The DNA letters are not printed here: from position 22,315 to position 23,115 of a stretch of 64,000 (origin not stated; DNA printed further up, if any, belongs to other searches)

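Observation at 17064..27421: Uncharacterised catabolic cluster built around an orphan Fae homologue and a betaine-type ABC importer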

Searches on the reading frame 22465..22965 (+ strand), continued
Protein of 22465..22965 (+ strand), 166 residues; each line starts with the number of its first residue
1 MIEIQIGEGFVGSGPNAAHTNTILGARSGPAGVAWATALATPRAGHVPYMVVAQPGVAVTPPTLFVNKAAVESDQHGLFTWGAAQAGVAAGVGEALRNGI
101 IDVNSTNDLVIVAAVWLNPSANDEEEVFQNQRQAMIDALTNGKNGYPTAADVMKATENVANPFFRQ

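Call 71: search_protein_families(library=pfam, proteins=[L127:837-1691:+, L102:6595-7431:+, L067:10702-11478:+, L067:11518-12978:+, L067:12995-14434:+, L102:4789-6534:+, L127:2213-3415:+, L101:3867-5108:+, L137:3639-5054:+, L099:8489-9976:+], max_evalue=0.00001)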
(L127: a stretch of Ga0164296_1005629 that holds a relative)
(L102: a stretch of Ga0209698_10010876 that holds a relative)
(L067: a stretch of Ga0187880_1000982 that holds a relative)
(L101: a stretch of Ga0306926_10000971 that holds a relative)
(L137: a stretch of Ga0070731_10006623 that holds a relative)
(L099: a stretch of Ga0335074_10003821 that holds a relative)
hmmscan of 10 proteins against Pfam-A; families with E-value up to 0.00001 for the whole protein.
L127:837-1691:+ (284 aa): 1 family
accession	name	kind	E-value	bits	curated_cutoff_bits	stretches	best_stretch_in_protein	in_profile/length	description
PF23169.1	HalD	-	2.4e-11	43.9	26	1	114-252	73-209/228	Halogenase D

L102:6595-7431:+ (278 aa): 1 family
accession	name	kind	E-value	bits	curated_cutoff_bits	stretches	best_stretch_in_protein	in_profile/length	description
PF23169.1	HalD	-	9.3e-08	32.2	26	1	111-247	76-210/228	Halogenase D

L067:10702-11478:+ (258 aa): 3 families
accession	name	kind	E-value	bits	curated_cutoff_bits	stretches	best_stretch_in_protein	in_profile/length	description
PF13561.12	adh_short_C2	-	5.8e-52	177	27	1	25-255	6-235/236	Enoyl-(Acyl carrier protein) reductase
PF00106.31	adh_short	-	8.3e-51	172.7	26.6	1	16-207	1-193/195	short chain dehydrogenase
PF08659.16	KR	-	1.5e-11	45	22.6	1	19-175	4-161/180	KR domain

L067:11518-12978:+ (486 aa): 2 families
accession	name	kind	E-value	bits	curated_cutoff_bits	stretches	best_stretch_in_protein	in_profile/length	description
PF01565.28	FAD_binding_4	-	2.2e-33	115.3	26.4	1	56-195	1-138/139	FAD binding domain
PF02913.24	FAD-oxidase_C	-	4.8e-25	89.1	21.2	1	233-481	2-247/248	FAD linked oxidases, C-terminal domain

L067:12995-14434:+ (479 aa): 2 families
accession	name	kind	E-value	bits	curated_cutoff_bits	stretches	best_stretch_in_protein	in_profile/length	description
PF02782.22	FGGY_C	-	7e-27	94.9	27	1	229-421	2-196/198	FGGY family of carbohydrate kinases, C-terminal domain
PF00370.27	FGGY_N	-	3.1e-19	70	28.8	2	8-113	1-105/245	FGGY family of carbohydrate kinases, N-terminal domain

L102:4789-6534:+ (581 aa): 2 families
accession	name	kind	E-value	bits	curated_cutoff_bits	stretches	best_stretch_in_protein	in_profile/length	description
PF13631.11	Cytochrom_B_N_2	-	1.5e-59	201.2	27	1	195-368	2-168/169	Cytochrome b(N-terminal)/b6/petB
PF00033.24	Cytochrome_B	-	5.7e-26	92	27.2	1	120-312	14-187/189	Cytochrome b/b6/petB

L127:2213-3415:+ (400 aa): 1 family
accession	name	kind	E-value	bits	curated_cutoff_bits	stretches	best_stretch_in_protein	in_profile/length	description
PF14305.11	ATPgrasp_TupA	-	1e-09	38.8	25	1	145-383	19-238/241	TupA-like ATPgrasp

L101:3867-5108:+ (413 aa): 1 family
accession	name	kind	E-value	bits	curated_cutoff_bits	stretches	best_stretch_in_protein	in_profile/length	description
PF00067.27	p450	-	3.9e-36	125.2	22.8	1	200-380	213-429/462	Cytochrome P450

L137:3639-5054:+ (471 aa): 8 families
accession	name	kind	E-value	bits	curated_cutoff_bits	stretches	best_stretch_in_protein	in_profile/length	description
PF07992.20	Pyr_redox_2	-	1.6e-53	182.4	26.1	1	9-328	1-291/291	Pyridine nucleotide-disulphide oxidoreductase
PF02852.28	Pyr_redox_dim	-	2.6e-28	98.8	25.3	1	349-455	2-108/110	Pyridine nucleotide-disulphide oxidoreductase, dimerisation domain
PF00070.33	Pyr_redox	-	8.4e-23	81.1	22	1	181-251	2-72/82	Pyridine nucleotide-disulphide oxidoreductase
PF13738.12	Pyr_redox_3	-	9.9e-15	55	30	1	138-312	122-305/305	Pyridine nucleotide-disulphide oxidoreductase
PF12831.13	FAD_oxidored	-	1.1e-07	32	27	1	10-59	1-50/416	FAD dependent oxidoreductase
PF00890.30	FAD_binding_2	-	3.4e-07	30.3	20.4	0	10-58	1-49/414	FAD binding domain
PF13450.12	NAD_binding_8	-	6.3e-07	30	21.9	0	13-47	1-35/68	NAD(P)-binding Rossmann-like domain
PF03486.20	HI0933_like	-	5.5e-06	26.4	50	0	10-45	2-37/244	HI0933-like protein Rossmann domain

L099:8489-9976:+ (495 aa): 1 family
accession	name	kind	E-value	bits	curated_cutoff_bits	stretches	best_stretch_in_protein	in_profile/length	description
PF00221.24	Lyase_aromatic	-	1.4e-109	367.3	27.3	2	167-453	175-465/466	Aromatic amino acid lyase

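Call 94: predict_structure(alignment_id=A1)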
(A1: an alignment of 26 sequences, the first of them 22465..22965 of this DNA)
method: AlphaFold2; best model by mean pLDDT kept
length: 166 residues; sequences in the alignment: 26
mean_pLDDT: 96.5   pTM: 0.91
mean pLDDT of the five models: 96.5, 96.4, 96.1, 96.0, 96.0
residues with pLDDT >= 90: 158; 70-90: 6; 50-70: 2; < 50: 0
segments of 3 or more residues with pLDDT < 50: none
pLDDT, mean of each block of 10 residues (from residue 1): 93 97 98 98 95 98 98 97 98 98 98 98 99 99 97 95 79
secondary structure, 60 per line:
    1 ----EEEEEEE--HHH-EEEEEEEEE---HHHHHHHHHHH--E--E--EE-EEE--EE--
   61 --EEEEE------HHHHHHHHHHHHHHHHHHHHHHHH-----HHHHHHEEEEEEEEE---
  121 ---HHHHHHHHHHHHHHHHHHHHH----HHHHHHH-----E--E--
elements in order: E5-11 E18-26 H30-40 E52-54 E63-67 H74-97 H103-108 E109-117 H124-144 H149-155

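Call 96: fold_search(model_id=the predicted structure, library=pdb)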
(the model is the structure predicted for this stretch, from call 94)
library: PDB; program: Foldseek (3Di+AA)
matches with E <= 10: 451; with E <= 0.001: 5
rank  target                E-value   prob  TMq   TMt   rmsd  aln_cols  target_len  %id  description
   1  1y60_D                3.0e-18  1.00  0.93  0.92   1.5       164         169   29  Structure of the tetrahydromethanopterin dependent formaldehyde-activating enzyme (Fae) from Methylobacterium extorque (released 2005-01-11)
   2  1y60_A                5.1e-18  1.00  0.93  0.92   1.4       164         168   29  Structure of the tetrahydromethanopterin dependent formaldehyde-activating enzyme (Fae) from Methylobacterium extorque (released 2005-01-11)
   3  1y5y_B                8.8e-18  1.00  0.91  0.94   1.1       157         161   29  Structure of the tetrahydromethanopterin dependent formaldehyde-activating enzyme (Fae) from Methylobacterium extorque (released 2005-01-11)
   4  1y5y_A                8.8e-18  1.00  0.89  0.93   1.2       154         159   29  Structure of the tetrahydromethanopterin dependent formaldehyde-activating enzyme (Fae) from Methylobacterium extorque (released 2005-01-11)
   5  1y5y_C                1.2e-17  1.00  0.88  0.93   1.1       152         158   30  Structure of the tetrahydromethanopterin dependent formaldehyde-activating enzyme (Fae) from Methylobacterium extorque (released 2005-01-11)
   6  6ztj_AI               1.3e-02  0.93  0.31  0.38  10.0       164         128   10  E. coli 70S-RNAP expressome complex in NusG-coupled state (38 nt intervening mRNA) (released 2020-09-16)
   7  6gau_B                2.6e-02  0.94  0.41  0.08  10.9       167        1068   14  Extremely 'open' clamp structure of DNA gyrase: role of the Corynebacteriales GyrB specific insert (released 2019-02-20)
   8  5mrc_II               3.8e-02  0.89  0.33  0.26   9.2       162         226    9  Structure of the yeast mitochondrial ribosome - Class A (released 2017-02-15)
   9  3zm7_D                4.3e-02  0.54  0.31  0.18  11.4       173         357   15  CRYSTAL STRUCTURE OF THE ATPASE REGION OF Mycobacterium tuberculosis GyrB WITH AMPPCP (released 2013-09-18)
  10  3zm7_E                6.2e-02  0.44  0.33  0.19  10.9       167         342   14  CRYSTAL STRUCTURE OF THE ATPASE REGION OF Mycobacterium tuberculosis GyrB WITH AMPPCP (released 2013-09-18)
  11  7otc_w                8.9e-02  0.63  0.33  0.11   8.0       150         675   15  Cryo-EM structure of an Escherichia coli 70S ribosome in complex with elongation factor G and the antibiotic Argyrin B (released 2022-05-11)
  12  3zm7_F                8.9e-02  0.35  0.31  0.18  16.3       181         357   12  CRYSTAL STRUCTURE OF THE ATPASE REGION OF Mycobacterium tuberculosis GyrB WITH AMPPCP (released 2013-09-18)
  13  9znf_BJ               9.4e-02  0.82  0.34  0.42   9.8       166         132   10  Cryo-EM structure of the Methanosarcina acetivorans 70S ribosome in complex with SriA and SriB (released 2026-01-28)
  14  7pub_CI               9.4e-02  0.75  0.37  0.17   8.0       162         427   11  Late assembly intermediate of the Trypanosoma brucei mitoribosomal small subunit (released 2022-05-04)
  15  9hlz_I                1.1e-01  0.72  0.33  0.24   9.1       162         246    9  Translational activators Aep1, Aep2 and Atp25 in complex with mRNA and the yeast mitochondrial ribosome (released 2025-12-17)
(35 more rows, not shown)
